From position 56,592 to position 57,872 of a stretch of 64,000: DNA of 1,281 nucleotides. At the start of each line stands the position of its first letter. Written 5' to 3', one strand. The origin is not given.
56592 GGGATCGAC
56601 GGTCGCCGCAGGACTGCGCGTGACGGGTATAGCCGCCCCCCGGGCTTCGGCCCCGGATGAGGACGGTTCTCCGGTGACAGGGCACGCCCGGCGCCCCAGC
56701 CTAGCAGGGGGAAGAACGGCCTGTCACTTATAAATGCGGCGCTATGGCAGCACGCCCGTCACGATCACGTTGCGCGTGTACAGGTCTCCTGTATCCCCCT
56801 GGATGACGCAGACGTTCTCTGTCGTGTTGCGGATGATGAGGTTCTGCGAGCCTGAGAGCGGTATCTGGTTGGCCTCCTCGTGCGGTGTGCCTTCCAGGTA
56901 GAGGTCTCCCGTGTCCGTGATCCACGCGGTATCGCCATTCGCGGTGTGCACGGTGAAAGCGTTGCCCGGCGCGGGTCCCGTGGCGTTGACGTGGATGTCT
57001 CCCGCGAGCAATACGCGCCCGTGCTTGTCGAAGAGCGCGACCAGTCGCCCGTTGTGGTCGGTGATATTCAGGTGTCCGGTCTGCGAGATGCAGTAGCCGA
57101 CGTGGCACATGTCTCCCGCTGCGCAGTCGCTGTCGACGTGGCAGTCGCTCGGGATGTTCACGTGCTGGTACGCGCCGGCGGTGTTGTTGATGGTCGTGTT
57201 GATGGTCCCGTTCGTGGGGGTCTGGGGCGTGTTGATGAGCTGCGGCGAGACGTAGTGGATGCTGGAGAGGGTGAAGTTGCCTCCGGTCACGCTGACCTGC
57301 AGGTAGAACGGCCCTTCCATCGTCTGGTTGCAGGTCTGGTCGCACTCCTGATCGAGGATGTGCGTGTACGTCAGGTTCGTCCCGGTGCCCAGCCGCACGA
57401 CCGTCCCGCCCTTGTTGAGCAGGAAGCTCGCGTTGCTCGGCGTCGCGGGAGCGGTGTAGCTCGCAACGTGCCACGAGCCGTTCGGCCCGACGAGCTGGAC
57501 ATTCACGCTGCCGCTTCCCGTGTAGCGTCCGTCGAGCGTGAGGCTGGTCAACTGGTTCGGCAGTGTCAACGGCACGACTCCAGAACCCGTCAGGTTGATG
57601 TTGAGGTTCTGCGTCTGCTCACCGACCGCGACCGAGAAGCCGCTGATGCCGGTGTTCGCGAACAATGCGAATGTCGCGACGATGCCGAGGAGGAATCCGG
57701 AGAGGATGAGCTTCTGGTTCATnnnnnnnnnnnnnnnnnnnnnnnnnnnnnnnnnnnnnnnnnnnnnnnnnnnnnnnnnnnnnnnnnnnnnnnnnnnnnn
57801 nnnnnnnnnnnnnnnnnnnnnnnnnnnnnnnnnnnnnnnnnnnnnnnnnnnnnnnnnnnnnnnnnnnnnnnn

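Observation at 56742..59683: Tail-fibre-like protein with internal peptidase-S74 intramolecular chaperone in an archaeal surface-protein operon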

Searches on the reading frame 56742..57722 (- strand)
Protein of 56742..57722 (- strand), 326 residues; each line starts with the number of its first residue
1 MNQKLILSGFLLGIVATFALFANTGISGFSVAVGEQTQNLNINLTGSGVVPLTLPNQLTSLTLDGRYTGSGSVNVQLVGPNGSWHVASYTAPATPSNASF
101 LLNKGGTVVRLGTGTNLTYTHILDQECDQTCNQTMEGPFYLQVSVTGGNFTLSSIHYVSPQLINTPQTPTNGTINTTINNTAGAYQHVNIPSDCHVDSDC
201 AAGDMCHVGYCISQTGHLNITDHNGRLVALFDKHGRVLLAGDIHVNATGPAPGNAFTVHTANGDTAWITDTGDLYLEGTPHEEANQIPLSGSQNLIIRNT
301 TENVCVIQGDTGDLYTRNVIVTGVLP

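Call 3: search_protein_families(library=pfam, proteins=[window:56742-57722:-], max_evalue=0.01)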
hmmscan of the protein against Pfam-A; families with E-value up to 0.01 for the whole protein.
window:56742-57722:- (326 aa): 0 families

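Call 10: list_cluster_members(proteins=[P0001, window:56742-57722:-, window:59930-60739:+, window:61816-62712:-])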
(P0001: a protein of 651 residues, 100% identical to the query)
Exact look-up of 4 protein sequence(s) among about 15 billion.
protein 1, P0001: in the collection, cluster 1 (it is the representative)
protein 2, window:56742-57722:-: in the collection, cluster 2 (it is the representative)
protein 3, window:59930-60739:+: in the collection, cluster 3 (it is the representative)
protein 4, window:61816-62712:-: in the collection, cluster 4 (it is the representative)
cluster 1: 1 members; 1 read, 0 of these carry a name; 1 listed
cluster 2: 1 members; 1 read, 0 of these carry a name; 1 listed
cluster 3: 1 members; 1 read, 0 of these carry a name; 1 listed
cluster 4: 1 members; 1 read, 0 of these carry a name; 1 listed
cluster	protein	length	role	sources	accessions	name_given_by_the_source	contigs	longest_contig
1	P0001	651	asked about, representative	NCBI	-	-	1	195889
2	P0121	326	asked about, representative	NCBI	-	-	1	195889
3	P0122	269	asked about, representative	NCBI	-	-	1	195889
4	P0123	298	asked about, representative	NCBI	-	-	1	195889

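Call 11: search_protein_families(library=ncbifam, proteins=[window:56742-57722:-], max_evalue=0.1)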
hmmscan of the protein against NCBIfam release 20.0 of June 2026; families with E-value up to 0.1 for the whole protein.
window:56742-57722:- (326 aa): 1 family
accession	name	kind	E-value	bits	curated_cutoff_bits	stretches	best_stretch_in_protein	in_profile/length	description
TIGR04201.1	Myxo_Cys_RPT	repeat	0.01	16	25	1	192-211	3-22/22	Cys-rich repeat-containing protein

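Call 12: search_protein_families(library=phrogs, proteins=[window:56742-57722:-], max_evalue=0.1)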
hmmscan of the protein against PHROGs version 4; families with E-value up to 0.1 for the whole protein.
window:56742-57722:- (326 aa): 0 families

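Call 16: search_protein_families(library=pfam, proteins=[window:56742-57722:-], max_evalue=10)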
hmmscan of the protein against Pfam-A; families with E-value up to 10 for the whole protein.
window:56742-57722:- (326 aa): 3 families
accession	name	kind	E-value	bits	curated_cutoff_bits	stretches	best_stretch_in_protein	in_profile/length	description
PF01683.23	EB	-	0.044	14.3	24.3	1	185-219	13-47/52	EB module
PF23416.1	DUF7107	-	0.11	13.3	24.6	1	191-212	26-47/48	Domain of unknown function (DUF7107)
PF04706.18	Dickkopf_N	-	9.5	7.1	25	1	192-212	31-51/51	Dickkopf N-terminal cysteine-rich region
